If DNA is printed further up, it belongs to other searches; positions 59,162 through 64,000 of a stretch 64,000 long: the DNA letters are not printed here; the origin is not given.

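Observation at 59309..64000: Single ORF fusing a penicillin-acylase-family Ntn hydrolase to a CocE/NonD (alpha-amino-acid ester hydrolase family) domain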

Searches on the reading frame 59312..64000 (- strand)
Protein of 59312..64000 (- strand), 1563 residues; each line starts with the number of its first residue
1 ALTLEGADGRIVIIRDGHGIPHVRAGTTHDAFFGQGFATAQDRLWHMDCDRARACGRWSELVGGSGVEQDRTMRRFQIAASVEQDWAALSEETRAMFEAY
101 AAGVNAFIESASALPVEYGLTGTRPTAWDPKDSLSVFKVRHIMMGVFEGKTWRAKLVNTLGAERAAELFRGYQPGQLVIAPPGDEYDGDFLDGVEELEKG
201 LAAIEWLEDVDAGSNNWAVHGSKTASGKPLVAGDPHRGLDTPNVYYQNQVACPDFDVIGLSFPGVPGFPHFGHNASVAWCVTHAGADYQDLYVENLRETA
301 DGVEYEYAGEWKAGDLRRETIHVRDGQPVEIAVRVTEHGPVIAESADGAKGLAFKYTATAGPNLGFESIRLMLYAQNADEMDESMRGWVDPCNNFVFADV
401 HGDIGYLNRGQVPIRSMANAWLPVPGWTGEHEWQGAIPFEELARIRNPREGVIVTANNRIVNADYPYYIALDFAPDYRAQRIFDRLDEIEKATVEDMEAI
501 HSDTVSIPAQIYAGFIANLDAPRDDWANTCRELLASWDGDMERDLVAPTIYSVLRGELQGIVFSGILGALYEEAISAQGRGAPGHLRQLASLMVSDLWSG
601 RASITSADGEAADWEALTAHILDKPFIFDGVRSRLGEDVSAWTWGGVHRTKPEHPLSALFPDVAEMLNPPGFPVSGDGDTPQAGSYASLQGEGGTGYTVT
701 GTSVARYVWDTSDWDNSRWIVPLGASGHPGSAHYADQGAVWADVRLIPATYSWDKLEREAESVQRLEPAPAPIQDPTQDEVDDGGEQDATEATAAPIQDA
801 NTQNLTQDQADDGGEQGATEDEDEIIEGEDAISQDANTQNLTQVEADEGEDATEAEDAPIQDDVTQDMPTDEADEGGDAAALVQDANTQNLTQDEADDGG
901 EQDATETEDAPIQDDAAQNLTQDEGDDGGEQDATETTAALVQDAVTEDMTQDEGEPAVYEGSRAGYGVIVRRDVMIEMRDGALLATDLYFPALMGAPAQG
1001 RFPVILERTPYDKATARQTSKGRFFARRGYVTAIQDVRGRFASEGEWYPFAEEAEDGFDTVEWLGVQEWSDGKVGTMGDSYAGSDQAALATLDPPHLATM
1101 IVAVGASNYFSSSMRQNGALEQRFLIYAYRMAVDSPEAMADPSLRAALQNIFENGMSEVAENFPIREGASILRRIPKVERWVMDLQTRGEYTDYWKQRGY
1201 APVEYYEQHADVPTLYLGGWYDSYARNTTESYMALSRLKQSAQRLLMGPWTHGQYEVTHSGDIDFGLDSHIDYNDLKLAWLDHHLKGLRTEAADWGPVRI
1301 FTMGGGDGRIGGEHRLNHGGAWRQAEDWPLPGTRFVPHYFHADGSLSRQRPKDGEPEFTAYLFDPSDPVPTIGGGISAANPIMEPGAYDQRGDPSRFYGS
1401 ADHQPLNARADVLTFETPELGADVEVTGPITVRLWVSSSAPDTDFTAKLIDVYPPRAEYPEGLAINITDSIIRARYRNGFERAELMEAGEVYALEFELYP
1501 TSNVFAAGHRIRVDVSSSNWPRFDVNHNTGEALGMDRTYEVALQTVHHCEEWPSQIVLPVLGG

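Call 4: search_protein_families(library=pfam, proteins=[window:59312-64000:-], max_evalue=0.01)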
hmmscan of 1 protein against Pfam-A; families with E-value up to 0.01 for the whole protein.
window:59312-64000:- (1563 aa): 3 families
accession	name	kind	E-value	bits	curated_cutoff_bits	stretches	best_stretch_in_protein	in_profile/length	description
PF01804.23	Penicil_amidase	-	2.6e-195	651.8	21.3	1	13-757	4-674/675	Penicillin amidase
PF02129.25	Peptidase_S15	-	7.3e-56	190.2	23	1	980-1254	1-262/262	X-Pro dipeptidyl-peptidase (S15 family)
PF08530.16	PepX_C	-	5.3e-42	144.6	22.5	1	1296-1556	7-216/217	X-Pro dipeptidyl-peptidase C-terminal non-catalytic domain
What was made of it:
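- On Penicillin/cephalosporin acylase family (MEROPS S45, Pfam PF01804): 652 bits against a cut-off of 21.3, covering profile positions 4-674 of 675 (call 4)
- On CocE/NonD hydrolase family (TIGR00976; MEROPS S15): PF08530, E 5e-42, aa 1296-1556 (call 4)
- Checked: Pfam gives Penicil_amidase at aa 13-757 (E 2.6e-195, profile positions 4-674 of 675), Peptidase_S15 at aa 980-1254 (7e-56) and PepX_C at aa 1296-1556 (5e-42) (call 4).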

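Call 5: search_protein_families(library=ncbifam, proteins=[window:59312-64000:-], max_evalue=0.01)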
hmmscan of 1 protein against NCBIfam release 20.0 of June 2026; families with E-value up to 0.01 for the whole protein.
window:59312-64000:- (1563 aa): 4 families
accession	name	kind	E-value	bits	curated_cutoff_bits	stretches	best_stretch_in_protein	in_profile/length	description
TIGR00976.1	CocE_NonD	subfamily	2.3e-120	403.2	66.3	1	977-1561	2-548/550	CocE/NonD family hydrolase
NF051460.1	bi_acylase_PvdQ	equivalog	4e-13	48.1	950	2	210-413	209-419/763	bifunctional acylase PvdQ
NF003780.0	PRK05371.1-1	subfamily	2e-12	46.3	642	1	1409-1536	452-572/594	Xaa-Pro dipeptidyl-peptidase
NF003781.0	PRK05371.1-2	equivalog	0.0019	16.6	881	0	1068-1111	361-404/805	Xaa-Pro dipeptidyl-peptidase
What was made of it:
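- On CocE/NonD hydrolase family (TIGR00976; MEROPS S15): 403 bits against a cut-off of 66.3, covering model positions 2-548 of 550 (call 5)
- On AHL acylase PvdQ: 48 bits against 950 (call 5).
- On Xaa-Pro dipeptidyl-peptidase PepX: 46 bits against 642, and 17 bits against 881 (call 5)
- Checked: NCBIfam TIGR00976 CocE_NonD covers aa 977-1561 with 403 bits against a cut-off of 66 (call 5).
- The PvdQ/AHL-acylase model scores 48 bits against a cut-off of 950 (call 5).
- Tried and rejected: (4) AHL-acylase (PvdQ) identity was rejected (call 5).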
